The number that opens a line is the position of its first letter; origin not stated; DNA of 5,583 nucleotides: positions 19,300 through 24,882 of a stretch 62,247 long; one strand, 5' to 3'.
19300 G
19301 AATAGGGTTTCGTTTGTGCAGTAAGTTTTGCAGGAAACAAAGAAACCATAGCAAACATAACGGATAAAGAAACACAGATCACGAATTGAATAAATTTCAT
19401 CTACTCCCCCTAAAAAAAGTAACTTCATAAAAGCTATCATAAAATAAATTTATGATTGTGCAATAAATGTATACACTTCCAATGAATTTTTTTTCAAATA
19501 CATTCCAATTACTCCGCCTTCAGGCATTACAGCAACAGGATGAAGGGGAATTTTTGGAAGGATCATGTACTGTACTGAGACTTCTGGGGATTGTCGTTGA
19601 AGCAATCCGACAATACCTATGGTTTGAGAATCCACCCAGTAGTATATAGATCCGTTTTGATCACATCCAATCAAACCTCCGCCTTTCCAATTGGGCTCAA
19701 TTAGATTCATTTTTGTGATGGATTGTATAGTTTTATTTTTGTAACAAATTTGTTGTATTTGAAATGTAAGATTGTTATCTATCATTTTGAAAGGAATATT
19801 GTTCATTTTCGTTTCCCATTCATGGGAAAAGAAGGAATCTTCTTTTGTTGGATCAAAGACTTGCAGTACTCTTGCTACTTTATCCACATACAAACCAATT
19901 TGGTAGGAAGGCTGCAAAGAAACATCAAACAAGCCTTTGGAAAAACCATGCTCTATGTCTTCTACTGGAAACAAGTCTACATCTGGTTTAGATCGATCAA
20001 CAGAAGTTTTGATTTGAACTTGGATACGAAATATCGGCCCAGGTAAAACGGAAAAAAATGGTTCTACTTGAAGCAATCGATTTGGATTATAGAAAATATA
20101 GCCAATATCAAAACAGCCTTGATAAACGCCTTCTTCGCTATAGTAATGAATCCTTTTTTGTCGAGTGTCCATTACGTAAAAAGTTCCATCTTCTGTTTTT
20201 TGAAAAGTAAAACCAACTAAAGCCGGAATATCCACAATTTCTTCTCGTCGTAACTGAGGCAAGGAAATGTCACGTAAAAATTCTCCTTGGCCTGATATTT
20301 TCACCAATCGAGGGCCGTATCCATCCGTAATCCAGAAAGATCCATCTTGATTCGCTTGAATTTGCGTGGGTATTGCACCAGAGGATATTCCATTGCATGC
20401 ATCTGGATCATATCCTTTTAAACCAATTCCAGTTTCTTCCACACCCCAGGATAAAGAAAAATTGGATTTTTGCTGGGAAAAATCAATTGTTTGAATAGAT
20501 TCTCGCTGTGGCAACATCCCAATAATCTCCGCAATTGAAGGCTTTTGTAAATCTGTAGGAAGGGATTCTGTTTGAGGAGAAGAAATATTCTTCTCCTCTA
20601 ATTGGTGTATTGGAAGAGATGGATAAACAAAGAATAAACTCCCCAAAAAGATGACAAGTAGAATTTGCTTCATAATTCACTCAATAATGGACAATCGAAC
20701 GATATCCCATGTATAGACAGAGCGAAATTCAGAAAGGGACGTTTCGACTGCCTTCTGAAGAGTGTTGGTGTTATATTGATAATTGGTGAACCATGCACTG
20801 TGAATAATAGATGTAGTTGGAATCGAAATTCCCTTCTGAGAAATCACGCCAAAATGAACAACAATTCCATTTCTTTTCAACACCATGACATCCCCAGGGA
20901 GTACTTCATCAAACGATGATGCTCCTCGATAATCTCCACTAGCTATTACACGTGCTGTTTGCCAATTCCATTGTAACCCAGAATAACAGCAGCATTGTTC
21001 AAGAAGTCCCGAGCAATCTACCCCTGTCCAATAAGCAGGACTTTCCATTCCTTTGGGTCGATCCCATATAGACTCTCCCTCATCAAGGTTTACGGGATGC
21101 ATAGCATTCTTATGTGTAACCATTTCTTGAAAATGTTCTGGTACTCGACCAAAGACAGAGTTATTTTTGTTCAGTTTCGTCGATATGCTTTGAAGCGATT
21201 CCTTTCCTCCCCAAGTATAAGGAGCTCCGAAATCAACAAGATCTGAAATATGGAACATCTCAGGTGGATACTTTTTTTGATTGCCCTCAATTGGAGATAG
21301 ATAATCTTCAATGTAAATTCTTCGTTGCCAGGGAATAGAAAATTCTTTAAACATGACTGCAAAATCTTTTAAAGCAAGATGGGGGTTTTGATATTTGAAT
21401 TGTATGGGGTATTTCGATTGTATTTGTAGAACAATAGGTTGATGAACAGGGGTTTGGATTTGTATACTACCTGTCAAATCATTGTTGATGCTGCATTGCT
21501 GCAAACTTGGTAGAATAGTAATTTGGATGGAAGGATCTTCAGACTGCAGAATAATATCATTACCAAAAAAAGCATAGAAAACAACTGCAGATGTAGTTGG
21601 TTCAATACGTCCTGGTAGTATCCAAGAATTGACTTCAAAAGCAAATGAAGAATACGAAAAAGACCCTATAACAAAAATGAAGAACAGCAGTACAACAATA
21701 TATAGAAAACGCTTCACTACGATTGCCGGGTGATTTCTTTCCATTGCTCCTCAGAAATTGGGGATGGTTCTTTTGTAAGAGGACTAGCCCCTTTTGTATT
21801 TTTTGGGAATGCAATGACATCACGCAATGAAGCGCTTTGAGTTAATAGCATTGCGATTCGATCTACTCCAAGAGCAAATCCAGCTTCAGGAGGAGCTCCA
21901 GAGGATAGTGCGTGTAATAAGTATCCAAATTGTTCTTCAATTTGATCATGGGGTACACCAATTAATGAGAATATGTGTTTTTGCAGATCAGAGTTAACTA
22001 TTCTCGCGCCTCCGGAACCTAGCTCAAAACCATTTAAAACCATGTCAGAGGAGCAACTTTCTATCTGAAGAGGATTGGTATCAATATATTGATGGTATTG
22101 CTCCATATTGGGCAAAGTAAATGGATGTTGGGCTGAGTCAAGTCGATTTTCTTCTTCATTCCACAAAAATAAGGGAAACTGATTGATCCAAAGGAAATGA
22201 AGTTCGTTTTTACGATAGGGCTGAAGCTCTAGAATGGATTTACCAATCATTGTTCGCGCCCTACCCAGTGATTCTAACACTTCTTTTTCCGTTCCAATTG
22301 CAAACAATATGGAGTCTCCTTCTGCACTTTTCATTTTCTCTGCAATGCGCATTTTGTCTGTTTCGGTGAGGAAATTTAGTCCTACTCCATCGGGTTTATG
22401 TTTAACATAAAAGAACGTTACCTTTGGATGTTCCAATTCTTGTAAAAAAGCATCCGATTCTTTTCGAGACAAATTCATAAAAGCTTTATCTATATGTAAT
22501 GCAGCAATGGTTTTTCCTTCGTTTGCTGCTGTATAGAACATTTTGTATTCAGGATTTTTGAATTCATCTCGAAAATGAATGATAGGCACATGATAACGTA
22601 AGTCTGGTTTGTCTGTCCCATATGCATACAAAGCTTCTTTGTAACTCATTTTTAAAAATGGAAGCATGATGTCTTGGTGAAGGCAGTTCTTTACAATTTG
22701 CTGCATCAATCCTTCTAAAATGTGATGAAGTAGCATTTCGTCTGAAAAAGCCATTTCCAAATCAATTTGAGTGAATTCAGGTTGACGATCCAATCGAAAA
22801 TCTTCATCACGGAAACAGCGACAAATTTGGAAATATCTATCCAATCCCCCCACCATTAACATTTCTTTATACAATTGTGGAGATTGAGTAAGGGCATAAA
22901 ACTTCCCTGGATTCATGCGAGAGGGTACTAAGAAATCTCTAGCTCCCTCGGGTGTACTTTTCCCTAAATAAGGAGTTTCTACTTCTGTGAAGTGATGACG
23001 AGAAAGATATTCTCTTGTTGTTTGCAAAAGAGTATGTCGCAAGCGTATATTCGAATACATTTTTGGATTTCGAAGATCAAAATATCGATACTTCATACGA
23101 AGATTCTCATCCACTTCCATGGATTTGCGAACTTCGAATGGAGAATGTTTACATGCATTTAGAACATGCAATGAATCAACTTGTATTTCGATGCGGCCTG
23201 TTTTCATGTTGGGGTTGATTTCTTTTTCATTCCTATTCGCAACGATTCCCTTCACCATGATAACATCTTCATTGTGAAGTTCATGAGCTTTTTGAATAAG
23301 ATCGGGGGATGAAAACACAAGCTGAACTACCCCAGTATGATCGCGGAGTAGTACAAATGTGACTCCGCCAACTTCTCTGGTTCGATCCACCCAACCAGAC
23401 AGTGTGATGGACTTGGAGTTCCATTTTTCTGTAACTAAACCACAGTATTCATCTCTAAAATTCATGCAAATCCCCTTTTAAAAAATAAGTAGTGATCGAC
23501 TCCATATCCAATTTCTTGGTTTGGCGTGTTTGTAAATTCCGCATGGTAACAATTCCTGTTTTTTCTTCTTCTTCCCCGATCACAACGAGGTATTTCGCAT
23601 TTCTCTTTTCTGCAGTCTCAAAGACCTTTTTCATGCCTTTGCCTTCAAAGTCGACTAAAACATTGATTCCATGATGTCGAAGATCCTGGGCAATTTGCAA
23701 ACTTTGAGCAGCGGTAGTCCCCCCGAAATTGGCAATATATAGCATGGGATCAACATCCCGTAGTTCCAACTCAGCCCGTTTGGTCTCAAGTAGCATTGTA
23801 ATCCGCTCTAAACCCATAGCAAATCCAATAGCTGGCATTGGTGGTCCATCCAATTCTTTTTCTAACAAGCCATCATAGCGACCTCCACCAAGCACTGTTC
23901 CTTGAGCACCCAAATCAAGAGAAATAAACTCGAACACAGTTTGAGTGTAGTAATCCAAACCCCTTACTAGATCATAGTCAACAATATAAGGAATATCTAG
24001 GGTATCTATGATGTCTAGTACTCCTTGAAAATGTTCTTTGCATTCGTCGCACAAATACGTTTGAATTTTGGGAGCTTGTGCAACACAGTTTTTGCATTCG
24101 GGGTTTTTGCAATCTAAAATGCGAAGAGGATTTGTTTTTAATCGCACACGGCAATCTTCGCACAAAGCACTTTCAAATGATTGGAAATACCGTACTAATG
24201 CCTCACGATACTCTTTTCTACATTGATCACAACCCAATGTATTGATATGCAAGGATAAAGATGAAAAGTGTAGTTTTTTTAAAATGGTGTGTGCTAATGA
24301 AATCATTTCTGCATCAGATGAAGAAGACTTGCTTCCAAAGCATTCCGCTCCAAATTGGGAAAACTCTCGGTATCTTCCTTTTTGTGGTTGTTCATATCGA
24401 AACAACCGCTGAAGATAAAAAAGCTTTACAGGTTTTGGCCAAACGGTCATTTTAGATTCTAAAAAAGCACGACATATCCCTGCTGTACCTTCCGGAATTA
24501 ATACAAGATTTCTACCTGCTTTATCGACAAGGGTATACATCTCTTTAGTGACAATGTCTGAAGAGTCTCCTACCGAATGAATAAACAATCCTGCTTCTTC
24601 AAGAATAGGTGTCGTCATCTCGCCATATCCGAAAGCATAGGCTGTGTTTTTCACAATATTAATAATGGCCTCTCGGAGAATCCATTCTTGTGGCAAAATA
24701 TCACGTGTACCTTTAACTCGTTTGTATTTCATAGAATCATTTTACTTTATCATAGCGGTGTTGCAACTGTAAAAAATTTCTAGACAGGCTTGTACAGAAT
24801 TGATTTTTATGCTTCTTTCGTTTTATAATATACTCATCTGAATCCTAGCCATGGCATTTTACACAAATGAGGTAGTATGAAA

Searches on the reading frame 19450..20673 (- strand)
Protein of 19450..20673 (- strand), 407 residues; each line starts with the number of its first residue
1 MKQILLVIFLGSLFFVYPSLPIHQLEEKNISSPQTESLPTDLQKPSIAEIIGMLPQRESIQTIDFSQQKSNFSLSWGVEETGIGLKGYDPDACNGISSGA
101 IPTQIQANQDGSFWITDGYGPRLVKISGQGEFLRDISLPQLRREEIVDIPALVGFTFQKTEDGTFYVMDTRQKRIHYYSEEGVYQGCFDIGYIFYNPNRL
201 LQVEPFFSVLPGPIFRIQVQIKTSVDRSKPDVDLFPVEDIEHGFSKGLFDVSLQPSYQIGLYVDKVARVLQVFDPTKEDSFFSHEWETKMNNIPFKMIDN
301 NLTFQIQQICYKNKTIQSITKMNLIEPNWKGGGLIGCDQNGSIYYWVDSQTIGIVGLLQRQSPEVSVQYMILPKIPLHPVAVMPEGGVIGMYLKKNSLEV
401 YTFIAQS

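Call 9: search_protein_families(library=pfam, proteins=[window:19450-20673:-], max_evalue=0.001)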
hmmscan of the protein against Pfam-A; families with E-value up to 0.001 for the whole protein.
window:19450-20673:- (407 aa): 0 families

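Call 32: search_protein_families(library=ncbifam, proteins=[window:19453-20673:-], max_evalue=0.01)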
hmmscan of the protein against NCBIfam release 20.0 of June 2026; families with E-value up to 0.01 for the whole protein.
window:19453-20673:- (407 aa): 0 families

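Call 34: search_protein_families(library=pfam, proteins=[window:19453-20673:-], max_evalue=1)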
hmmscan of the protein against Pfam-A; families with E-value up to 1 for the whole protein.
window:19453-20673:- (407 aa): 2 families
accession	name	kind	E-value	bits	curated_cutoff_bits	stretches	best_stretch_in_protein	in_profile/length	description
PF24303.1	DUF7485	-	0.0022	17.9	27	0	160-184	39-63/284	Domain of unknown function (DUF7485)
PF13449.12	Phytase-like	-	0.02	15.2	27.6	1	105-140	73-108/284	Esterase-like activity of phytase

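Call 75: search_solved_structures(query=A6, max_evalue=1)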
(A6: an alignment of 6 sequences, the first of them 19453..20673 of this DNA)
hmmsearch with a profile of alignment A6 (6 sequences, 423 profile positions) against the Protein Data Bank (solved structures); distinct sequences matched with E-value up to 1: 5.
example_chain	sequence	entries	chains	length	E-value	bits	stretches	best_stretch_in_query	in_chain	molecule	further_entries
2z2p_A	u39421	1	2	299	0.36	12.6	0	118-158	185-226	Virginiamycin B lyase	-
2qc5_A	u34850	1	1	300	0.37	12.6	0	115-161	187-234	Streptogramin B lactonase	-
2z2n_A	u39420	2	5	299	0.56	12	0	118-158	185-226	virginiamycin B lyase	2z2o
1k85_A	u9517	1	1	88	0.77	11.5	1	81-108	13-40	CHITINASE A1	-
5z62_B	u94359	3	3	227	0.93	11.2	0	15-90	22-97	Cytochrome c oxidase subunit 2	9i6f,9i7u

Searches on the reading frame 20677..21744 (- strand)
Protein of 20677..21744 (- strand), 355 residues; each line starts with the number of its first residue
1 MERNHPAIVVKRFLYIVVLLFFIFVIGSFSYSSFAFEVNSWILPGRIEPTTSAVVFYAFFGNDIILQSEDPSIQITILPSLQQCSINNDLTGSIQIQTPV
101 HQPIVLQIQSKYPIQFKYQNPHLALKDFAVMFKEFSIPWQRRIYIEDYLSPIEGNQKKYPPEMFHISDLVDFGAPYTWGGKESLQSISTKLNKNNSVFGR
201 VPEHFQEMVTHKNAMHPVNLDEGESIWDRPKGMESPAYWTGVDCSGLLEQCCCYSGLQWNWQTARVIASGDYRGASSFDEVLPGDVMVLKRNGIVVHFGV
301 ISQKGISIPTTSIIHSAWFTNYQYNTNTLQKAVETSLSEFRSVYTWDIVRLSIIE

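Call 9: search_protein_families(library=pfam, proteins=[window:20677-21744:-], max_evalue=0.001)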
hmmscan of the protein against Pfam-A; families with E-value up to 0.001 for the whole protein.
window:20677-21744:- (355 aa): 0 families

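Call 32: search_protein_families(library=ncbifam, proteins=[window:20680-21744:-], max_evalue=0.01)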
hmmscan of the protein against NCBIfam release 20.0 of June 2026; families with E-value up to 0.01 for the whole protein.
window:20680-21744:- (355 aa): 0 families

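Call 34: search_protein_families(library=pfam, proteins=[window:20680-21744:-], max_evalue=1)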
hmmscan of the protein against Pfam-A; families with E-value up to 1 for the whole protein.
window:20680-21744:- (355 aa): 1 family
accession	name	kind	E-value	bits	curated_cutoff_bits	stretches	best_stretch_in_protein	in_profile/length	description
PF00877.26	NLPC_P60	-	0.0031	17.9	23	1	240-311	12-81/105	NlpC/P60 family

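Call 74: search_solved_structures(query=A5, max_evalue=1, show_alignments=1)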
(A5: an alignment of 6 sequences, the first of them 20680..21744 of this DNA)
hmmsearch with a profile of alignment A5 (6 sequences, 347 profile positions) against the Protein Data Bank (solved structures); distinct sequences matched with E-value up to 1: 0.

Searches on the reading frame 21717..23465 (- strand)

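Call 9: search_protein_families(library=pfam, proteins=[window:21717-23465:-], max_evalue=0.001)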
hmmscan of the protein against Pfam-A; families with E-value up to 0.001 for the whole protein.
window:21717-23465:- (582 aa): 4 families
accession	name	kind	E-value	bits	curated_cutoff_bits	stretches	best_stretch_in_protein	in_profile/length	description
PF00152.25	tRNA-synt_2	-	9.1e-105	350.5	25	1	119-556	1-307/308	tRNA synthetases class II (D, K and N)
PF01336.31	tRNA_anti-codon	-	3.4e-14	53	27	1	20-102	1-75/75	OB-fold nucleic acid binding domain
PF01409.25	tRNA-synt_2d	-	2.1e-05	24.6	19.8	0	210-265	104-157/246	tRNA synthetases class II core domain (F)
PF02938.19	GAD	-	5.1e-05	23.9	23.4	1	311-400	2-95/95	GAD domain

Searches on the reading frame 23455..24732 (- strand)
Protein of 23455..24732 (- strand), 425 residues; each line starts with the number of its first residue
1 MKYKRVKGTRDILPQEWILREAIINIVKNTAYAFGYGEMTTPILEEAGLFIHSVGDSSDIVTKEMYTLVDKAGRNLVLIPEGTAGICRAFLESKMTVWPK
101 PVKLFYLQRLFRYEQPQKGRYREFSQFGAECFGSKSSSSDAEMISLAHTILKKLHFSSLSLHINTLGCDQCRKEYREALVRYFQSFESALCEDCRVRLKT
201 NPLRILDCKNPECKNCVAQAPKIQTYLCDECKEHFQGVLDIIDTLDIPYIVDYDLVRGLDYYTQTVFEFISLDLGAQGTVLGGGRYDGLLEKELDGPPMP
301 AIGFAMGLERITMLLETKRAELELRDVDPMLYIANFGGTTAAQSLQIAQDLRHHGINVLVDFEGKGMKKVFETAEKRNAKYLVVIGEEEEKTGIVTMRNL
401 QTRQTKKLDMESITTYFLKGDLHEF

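Call 9: search_protein_families(library=pfam, proteins=[window:23455-24732:-], max_evalue=0.001)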
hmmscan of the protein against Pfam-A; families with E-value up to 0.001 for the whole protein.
window:23455-24732:- (425 aa): 4 families
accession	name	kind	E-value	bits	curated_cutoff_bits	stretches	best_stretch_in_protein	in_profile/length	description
PF13393.11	tRNA-synt_His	-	3.3e-42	145.2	25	1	8-311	1-308/308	Histidyl-tRNA synthetase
PF00587.30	tRNA-synt_2b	-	1.8e-15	57.9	29.3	1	66-278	1-129/179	tRNA synthetase class II core domain (G, H, P, S and T)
PF03129.25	HGTP_anticodon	-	1.4e-13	51.3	21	1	342-418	16-92/94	Anticodon binding domain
PF00152.25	tRNA-synt_2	-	1.7e-06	27.7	25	0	103-156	93-142/308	tRNA synthetases class II (D, K and N)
